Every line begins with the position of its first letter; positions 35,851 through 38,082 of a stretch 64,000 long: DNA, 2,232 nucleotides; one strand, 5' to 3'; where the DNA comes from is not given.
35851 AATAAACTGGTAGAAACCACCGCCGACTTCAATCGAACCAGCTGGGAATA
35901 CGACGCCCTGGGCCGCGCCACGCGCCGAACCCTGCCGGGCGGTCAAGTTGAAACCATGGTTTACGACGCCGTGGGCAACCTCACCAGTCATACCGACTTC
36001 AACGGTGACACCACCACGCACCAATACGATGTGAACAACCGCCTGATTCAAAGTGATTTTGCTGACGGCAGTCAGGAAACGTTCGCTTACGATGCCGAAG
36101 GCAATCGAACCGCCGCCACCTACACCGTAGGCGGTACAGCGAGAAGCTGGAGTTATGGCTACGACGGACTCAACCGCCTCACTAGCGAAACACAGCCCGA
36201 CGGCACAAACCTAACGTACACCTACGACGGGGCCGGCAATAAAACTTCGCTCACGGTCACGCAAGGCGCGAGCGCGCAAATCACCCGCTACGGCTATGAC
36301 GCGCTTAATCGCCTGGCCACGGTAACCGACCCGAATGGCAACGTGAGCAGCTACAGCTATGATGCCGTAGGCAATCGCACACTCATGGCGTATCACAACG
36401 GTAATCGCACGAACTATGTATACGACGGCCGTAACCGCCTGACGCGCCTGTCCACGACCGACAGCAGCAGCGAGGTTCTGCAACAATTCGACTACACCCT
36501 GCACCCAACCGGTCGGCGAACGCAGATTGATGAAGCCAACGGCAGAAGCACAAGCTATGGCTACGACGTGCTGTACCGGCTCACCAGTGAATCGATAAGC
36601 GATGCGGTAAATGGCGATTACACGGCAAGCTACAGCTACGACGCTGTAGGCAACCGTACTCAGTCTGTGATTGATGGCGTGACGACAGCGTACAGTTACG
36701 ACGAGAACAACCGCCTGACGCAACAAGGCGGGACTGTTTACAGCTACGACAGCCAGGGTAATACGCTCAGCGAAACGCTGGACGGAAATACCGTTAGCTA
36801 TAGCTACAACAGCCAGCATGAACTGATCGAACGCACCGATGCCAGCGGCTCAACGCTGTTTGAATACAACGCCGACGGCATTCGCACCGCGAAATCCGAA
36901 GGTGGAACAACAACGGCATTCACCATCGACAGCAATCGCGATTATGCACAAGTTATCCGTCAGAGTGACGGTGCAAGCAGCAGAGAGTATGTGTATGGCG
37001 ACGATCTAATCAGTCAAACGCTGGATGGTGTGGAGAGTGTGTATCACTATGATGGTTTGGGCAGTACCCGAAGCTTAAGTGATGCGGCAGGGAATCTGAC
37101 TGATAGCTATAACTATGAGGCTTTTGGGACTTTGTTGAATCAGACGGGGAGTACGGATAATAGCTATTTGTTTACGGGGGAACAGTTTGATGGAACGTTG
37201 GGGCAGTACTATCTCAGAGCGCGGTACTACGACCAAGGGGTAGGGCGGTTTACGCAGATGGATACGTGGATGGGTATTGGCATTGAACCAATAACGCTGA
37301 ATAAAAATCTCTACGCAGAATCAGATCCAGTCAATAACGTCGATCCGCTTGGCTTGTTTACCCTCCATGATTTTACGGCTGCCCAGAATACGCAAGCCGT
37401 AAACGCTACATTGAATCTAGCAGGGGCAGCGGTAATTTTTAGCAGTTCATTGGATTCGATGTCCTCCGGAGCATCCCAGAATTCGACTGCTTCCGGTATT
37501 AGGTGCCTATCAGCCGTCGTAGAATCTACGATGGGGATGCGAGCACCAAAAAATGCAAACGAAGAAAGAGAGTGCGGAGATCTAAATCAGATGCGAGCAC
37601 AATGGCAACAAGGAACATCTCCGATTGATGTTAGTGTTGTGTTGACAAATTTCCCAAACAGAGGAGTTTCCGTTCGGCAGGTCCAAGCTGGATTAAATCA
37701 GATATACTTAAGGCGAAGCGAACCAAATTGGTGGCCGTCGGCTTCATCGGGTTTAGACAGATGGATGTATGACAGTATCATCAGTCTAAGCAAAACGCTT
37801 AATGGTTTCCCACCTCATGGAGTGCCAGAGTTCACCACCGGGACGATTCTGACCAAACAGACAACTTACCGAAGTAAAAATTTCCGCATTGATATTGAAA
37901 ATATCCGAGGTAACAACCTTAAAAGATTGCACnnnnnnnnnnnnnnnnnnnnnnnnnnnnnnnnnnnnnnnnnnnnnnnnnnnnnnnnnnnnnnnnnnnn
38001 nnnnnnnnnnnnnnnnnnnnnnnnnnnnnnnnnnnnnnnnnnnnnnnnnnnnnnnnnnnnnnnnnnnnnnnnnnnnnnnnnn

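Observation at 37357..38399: Unclassifiable RHS C-terminal toxin domain with an overlapping immunity ORF: candidate new toxin/immunity family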

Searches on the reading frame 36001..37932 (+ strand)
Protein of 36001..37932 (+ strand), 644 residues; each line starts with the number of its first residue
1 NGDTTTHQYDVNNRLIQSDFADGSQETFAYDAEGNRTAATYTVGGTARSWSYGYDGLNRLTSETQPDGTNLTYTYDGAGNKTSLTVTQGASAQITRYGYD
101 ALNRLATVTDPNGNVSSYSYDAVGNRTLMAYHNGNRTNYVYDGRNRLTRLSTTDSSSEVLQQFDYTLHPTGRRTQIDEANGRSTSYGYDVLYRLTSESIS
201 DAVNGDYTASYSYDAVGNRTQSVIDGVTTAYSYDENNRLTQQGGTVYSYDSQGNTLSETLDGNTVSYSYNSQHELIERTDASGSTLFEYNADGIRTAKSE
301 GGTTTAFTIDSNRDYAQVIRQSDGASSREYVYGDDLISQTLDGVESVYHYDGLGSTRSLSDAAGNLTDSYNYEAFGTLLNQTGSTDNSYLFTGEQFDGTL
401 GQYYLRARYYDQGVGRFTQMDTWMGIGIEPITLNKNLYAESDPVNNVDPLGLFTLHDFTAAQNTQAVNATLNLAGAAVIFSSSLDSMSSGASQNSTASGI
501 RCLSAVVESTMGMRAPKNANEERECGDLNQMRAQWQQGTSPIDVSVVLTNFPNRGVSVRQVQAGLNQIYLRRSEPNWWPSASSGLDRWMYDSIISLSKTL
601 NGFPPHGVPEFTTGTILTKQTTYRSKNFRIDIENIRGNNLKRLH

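Call 8: search_protein_families(library=ncbifam, proteins=[window:36001-37932:+], max_evalue=1)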
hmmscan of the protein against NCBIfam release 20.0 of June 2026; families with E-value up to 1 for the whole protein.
window:36001-37932:+ (644 aa): 3 families
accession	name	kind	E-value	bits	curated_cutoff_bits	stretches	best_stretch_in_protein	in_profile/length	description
TIGR01643.1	YD_repeat_2x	repeat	5.3e-29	99.5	15.8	4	54-91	1-38/42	YD repeat-containing protein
NF041261.1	RHS_core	equivalog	7.7e-21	73.7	2000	2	4-242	492-716/1261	RHS element core protein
TIGR03696.1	Rhs_assc_core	domain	1.2e-17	64.1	32.5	1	372-452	1-76/76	RHS repeat-associated core domain-containing protein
